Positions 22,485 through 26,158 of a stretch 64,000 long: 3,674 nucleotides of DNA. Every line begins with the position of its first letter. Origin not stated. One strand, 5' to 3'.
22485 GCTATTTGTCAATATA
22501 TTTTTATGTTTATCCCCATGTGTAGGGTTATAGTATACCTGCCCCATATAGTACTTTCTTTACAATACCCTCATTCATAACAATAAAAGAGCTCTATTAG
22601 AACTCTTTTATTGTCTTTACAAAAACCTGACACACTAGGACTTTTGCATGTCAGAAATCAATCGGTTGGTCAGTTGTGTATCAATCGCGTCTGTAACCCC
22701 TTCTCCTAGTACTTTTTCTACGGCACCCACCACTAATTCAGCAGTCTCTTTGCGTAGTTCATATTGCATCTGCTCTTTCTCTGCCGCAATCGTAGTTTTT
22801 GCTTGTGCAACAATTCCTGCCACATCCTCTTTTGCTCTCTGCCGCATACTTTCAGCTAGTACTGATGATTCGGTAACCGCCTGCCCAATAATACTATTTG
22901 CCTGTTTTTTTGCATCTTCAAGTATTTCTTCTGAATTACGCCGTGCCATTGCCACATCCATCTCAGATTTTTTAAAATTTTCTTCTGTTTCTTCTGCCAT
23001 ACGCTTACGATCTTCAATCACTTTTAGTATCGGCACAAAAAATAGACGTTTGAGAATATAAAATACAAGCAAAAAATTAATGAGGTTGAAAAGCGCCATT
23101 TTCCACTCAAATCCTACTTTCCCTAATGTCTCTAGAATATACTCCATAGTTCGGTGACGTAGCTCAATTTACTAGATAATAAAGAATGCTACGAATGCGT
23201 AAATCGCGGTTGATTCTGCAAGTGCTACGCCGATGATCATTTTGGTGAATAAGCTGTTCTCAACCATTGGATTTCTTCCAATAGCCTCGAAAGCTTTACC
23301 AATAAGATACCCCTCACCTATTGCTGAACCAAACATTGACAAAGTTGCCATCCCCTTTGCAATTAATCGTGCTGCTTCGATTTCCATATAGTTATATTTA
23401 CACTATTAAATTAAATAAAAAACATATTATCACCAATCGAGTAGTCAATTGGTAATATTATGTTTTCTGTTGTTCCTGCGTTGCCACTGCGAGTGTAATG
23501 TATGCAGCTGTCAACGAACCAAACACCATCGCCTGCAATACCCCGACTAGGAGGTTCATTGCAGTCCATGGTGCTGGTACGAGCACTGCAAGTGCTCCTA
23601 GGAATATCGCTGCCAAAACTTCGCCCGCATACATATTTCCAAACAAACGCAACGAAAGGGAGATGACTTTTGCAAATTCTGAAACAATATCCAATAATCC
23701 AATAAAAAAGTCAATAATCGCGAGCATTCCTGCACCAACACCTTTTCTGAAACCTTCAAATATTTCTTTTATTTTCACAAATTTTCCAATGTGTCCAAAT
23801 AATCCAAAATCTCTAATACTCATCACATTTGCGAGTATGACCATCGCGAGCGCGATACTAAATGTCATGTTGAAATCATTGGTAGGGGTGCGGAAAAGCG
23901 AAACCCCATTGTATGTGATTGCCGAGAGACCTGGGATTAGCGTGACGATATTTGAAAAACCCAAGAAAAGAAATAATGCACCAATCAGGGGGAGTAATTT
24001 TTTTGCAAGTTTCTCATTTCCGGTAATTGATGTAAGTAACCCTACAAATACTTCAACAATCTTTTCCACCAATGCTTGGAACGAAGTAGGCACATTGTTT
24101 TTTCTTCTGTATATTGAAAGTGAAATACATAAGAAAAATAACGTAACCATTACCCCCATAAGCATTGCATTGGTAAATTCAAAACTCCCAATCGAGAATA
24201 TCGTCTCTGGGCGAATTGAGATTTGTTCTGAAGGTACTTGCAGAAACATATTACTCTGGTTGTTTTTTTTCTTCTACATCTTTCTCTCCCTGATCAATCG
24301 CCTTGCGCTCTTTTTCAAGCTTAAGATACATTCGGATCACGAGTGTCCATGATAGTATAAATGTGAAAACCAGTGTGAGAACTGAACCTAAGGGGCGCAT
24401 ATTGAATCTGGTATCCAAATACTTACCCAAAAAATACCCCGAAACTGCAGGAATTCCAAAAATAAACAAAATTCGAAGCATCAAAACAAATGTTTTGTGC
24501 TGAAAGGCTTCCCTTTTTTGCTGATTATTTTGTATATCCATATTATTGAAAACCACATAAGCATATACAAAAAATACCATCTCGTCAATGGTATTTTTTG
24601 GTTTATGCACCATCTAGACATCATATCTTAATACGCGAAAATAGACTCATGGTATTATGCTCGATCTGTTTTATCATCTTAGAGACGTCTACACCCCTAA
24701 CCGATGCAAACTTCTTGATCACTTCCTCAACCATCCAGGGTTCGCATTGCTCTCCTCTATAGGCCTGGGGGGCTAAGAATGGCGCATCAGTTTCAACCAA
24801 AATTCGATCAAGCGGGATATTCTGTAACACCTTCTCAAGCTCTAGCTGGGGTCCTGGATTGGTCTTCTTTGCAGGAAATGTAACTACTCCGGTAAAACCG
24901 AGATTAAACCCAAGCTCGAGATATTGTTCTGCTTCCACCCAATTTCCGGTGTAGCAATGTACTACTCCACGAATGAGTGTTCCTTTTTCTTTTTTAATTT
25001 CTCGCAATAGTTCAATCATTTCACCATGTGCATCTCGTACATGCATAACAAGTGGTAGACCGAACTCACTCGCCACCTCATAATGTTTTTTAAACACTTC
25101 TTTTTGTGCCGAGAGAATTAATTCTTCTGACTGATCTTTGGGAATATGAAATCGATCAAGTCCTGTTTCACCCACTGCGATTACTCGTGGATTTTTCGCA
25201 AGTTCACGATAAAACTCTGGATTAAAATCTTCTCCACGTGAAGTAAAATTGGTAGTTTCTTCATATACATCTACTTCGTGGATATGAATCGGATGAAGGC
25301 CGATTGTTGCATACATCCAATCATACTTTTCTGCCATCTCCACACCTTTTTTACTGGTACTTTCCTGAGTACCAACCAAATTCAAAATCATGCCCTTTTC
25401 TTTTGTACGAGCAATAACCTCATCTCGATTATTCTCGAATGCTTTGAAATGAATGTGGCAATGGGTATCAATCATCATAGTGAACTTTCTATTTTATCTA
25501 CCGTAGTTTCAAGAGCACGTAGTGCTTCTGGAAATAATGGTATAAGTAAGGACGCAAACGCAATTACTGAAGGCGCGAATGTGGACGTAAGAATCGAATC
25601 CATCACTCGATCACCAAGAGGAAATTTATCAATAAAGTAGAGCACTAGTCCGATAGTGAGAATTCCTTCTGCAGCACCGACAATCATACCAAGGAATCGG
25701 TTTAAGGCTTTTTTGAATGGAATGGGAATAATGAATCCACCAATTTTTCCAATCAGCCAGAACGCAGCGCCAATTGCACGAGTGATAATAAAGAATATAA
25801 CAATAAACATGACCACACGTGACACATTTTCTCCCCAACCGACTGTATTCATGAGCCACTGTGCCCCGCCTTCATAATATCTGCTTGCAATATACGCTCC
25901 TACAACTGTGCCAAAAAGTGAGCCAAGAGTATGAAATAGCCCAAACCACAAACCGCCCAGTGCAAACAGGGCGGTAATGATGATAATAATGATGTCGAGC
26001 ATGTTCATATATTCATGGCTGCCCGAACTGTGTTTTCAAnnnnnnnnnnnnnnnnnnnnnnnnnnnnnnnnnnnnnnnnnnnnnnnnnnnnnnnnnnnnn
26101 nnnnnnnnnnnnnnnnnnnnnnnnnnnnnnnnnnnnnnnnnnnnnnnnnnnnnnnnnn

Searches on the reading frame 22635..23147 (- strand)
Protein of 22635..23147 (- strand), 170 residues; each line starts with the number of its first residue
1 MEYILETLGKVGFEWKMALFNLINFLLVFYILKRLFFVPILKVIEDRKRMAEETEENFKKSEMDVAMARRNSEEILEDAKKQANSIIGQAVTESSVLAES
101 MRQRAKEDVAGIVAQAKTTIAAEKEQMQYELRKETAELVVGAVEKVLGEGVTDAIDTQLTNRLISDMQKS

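Call 113: search_protein_families(library=pfam, proteins=[window:22635-23147:-], max_evalue=0.0001)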
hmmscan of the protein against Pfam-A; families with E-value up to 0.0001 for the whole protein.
window:22635-23147:- (170 aa): 1 family
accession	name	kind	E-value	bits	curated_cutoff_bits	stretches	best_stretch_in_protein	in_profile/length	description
PF00430.23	ATP-synt_B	-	6.4e-21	75.2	28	1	19-147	3-131/132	ATP synthase B/B' CF(0)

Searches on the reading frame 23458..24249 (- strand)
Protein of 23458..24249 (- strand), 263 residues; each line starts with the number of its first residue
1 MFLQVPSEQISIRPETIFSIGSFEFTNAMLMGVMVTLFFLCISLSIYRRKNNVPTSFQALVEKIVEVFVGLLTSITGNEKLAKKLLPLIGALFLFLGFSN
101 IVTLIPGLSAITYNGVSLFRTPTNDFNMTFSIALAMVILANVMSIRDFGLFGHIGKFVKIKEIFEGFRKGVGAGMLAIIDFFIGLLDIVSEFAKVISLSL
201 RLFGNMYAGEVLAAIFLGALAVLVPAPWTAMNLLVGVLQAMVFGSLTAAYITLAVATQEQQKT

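Call 113: search_protein_families(library=pfam, proteins=[window:23458-24249:-], max_evalue=0.0001)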
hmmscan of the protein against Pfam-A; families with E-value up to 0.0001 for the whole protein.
window:23458-24249:- (263 aa): 1 family
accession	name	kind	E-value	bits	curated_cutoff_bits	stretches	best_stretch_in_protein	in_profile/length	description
PF00119.25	ATP-synt_A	-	1.9e-36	126.4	33.9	1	30-251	2-216/217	ATP synthase A chain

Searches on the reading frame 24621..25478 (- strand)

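Call 113: search_protein_families(library=pfam, proteins=[window:24621-25478:-], max_evalue=0.0001)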
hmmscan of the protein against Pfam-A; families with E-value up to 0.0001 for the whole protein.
window:24621-25478:- (285 aa): 1 family
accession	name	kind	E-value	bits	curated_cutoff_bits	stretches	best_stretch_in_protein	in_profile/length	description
PF01026.27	TatD_DNase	-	3.3e-71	240.1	27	1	3-281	1-253/253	TatD related DNase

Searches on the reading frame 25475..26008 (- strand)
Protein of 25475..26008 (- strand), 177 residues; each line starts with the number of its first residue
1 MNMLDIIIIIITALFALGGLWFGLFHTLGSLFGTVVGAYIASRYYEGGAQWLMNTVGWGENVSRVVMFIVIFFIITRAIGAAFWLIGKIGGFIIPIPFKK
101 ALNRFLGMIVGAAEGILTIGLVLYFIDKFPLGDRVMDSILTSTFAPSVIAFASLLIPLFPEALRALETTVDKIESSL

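Call 113: search_protein_families(library=pfam, proteins=[window:25475-26008:-], max_evalue=0.0001)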
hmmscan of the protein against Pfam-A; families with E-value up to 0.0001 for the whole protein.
window:25475-26008:- (177 aa): 1 family
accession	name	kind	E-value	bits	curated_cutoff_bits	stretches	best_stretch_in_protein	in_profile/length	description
PF02674.22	Colicin_V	-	2.1e-20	73.6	29.3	1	4-151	1-142/144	Colicin V production protein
